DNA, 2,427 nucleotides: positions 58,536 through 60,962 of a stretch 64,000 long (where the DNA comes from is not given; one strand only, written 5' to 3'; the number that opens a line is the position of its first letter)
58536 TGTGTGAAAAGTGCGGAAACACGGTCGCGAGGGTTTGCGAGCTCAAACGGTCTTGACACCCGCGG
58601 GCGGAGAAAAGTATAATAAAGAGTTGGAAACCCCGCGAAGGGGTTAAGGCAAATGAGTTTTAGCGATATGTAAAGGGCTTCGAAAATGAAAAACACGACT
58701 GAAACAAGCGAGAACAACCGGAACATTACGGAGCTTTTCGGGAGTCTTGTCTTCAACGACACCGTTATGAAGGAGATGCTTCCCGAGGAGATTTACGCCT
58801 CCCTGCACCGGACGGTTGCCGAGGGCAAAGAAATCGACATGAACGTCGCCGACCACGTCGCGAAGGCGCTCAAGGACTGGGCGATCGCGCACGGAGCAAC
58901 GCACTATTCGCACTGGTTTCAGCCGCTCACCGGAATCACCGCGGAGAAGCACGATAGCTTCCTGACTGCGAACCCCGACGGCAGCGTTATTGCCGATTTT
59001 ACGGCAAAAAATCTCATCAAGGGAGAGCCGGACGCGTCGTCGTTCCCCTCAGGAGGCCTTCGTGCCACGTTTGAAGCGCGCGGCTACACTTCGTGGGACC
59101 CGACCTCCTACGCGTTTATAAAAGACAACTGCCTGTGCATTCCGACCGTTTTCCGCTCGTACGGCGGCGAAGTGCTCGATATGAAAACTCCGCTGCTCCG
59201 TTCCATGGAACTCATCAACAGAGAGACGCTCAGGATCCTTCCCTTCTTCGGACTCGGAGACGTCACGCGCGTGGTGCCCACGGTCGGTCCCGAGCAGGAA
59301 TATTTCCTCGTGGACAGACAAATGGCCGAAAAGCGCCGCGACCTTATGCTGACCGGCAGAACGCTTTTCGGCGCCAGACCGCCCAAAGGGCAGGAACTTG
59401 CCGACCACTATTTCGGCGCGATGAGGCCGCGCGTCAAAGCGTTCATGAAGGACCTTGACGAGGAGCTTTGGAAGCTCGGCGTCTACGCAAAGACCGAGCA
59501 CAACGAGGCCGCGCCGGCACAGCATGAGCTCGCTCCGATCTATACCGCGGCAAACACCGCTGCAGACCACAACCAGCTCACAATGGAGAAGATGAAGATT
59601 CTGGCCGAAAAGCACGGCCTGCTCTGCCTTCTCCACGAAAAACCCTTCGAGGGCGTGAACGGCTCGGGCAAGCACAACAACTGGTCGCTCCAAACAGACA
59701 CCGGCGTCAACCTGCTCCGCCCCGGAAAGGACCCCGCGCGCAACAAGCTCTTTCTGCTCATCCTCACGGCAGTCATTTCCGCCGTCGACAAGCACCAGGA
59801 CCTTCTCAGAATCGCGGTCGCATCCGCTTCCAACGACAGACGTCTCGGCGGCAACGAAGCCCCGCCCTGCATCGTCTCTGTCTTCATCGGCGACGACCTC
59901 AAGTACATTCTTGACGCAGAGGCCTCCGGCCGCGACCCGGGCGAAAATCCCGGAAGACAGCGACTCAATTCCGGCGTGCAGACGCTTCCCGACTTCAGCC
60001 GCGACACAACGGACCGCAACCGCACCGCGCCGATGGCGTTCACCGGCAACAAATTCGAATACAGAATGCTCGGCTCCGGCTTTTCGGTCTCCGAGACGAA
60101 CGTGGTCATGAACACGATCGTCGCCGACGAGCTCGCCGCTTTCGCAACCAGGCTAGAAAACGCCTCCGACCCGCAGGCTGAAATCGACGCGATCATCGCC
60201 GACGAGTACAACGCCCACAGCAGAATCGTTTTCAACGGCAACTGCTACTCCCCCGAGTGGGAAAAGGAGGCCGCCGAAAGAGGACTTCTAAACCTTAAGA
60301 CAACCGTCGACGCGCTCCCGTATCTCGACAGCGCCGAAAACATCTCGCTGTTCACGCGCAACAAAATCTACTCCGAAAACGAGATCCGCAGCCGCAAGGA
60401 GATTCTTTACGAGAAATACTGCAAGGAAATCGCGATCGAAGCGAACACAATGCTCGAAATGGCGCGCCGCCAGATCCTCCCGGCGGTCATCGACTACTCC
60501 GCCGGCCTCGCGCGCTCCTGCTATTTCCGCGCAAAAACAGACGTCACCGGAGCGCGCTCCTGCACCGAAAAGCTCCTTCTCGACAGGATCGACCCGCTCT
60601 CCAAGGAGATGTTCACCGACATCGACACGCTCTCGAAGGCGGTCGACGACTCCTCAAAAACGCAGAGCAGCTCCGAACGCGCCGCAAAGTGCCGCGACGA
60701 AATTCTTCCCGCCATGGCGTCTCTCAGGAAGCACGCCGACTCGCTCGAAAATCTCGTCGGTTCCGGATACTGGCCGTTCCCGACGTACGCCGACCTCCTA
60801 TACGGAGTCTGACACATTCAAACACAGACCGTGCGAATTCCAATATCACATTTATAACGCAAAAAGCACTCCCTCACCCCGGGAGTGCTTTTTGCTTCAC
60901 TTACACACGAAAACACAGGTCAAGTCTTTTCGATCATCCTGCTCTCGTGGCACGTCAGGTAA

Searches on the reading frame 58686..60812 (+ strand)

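Call 24: search_protein_families(library=pfam, max_evalue=0.00001, proteins=[window:58686-60812:+])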
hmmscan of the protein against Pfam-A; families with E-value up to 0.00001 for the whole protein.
window:58686-60812:+ (708 aa): 3 families
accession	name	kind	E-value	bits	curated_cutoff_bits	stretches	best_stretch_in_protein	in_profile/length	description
PF12437.13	GSIII_N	-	4.1e-76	254.5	25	1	15-173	2-160/160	Glutamine synthetase type III N terminal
PF18318.6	Gln-synt_C-ter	-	6.2e-41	139.3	22.7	1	500-612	2-114/118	Glutamine synthetase C-terminal domain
PF00120.29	Gln-synt_C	-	6.4e-20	71.9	24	1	197-356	21-177/344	Glutamine synthetase, catalytic domain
